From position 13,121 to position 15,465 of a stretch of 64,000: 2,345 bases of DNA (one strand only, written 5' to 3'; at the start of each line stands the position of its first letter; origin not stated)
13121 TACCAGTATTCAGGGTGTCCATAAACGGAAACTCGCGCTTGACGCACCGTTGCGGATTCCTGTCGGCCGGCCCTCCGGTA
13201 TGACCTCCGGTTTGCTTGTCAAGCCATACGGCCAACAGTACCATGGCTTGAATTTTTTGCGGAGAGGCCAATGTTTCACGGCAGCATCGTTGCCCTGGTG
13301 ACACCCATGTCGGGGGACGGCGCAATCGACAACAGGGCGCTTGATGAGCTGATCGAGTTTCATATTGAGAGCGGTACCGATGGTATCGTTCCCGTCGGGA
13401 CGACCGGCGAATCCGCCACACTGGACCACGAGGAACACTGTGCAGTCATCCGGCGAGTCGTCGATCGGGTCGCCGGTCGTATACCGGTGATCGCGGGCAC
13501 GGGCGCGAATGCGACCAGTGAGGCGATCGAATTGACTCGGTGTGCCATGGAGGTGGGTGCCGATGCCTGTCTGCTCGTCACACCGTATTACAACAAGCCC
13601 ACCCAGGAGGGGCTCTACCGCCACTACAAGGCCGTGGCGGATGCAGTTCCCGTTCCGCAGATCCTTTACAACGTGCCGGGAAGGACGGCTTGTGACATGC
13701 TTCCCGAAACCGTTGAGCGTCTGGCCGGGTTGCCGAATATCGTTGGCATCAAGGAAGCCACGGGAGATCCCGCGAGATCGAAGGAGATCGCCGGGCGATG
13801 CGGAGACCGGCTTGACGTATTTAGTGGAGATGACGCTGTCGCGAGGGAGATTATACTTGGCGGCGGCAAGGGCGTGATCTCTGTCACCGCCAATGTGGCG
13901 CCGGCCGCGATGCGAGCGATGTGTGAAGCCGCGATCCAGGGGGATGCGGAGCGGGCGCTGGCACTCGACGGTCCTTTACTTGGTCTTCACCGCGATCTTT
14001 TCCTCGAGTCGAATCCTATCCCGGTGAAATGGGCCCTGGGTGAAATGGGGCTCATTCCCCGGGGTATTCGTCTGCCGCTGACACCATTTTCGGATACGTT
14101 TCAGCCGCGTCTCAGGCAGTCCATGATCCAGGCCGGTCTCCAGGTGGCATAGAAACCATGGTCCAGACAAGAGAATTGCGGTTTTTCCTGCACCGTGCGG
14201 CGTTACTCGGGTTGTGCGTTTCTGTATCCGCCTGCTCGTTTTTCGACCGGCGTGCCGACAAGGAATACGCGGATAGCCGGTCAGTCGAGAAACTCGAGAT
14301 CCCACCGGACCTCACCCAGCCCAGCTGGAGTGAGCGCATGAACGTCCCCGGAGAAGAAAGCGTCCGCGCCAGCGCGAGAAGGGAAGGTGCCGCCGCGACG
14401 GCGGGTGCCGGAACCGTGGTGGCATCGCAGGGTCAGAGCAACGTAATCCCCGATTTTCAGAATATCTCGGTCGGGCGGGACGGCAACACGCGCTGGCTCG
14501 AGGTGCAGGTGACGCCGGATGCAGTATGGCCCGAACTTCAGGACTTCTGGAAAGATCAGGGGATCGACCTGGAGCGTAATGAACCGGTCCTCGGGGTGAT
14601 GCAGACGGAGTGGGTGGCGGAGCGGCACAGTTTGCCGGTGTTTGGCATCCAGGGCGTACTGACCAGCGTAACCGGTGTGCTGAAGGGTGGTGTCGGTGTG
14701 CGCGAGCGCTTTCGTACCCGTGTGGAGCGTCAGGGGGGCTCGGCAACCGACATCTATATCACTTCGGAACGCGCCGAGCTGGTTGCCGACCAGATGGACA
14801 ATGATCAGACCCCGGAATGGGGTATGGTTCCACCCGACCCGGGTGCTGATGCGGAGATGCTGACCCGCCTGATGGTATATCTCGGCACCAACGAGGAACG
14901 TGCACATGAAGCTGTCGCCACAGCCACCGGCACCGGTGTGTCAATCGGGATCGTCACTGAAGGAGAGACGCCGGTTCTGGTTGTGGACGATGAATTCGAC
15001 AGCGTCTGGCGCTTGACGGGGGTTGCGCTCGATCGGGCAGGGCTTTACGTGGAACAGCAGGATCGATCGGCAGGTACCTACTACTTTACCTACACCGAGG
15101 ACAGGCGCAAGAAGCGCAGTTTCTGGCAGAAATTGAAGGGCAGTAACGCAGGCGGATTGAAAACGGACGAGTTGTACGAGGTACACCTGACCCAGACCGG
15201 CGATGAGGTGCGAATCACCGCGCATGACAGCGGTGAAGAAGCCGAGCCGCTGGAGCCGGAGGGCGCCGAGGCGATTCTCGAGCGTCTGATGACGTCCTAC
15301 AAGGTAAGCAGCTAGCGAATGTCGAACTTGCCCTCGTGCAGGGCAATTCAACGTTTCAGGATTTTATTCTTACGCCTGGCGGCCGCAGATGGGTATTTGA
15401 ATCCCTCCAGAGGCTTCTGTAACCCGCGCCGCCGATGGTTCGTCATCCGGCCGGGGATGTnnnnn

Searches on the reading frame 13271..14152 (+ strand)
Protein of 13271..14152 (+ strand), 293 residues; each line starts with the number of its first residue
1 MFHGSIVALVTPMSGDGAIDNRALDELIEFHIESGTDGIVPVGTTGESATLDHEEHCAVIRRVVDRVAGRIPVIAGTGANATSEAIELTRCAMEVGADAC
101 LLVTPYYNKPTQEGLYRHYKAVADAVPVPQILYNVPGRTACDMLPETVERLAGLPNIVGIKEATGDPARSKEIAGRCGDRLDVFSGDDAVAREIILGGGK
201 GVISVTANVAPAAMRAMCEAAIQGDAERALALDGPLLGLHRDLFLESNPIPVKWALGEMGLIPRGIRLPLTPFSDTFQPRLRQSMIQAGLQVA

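Call 3: search_protein_families(library=pfam, proteins=[window:13271-14152:+])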
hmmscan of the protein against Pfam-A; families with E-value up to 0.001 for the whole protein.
window:13271-14152:+ (293 aa): 1 family
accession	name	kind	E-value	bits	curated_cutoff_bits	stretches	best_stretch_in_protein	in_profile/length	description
PF00701.28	DHDPS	-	1.5e-102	342.7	22.1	1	2-284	2-285/289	Dihydrodipicolinate synthetase family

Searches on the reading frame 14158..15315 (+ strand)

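Call 3: search_protein_families(library=pfam, proteins=[window:14158-15315:+])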
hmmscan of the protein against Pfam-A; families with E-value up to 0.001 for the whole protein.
window:14158-15315:+ (385 aa): 1 family
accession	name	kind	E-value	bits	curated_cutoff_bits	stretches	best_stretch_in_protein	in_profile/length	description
PF06804.17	Lipoprotein_18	-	3.5e-37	128.5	25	1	36-377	1-319/323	NlpB/DapX lipoprotein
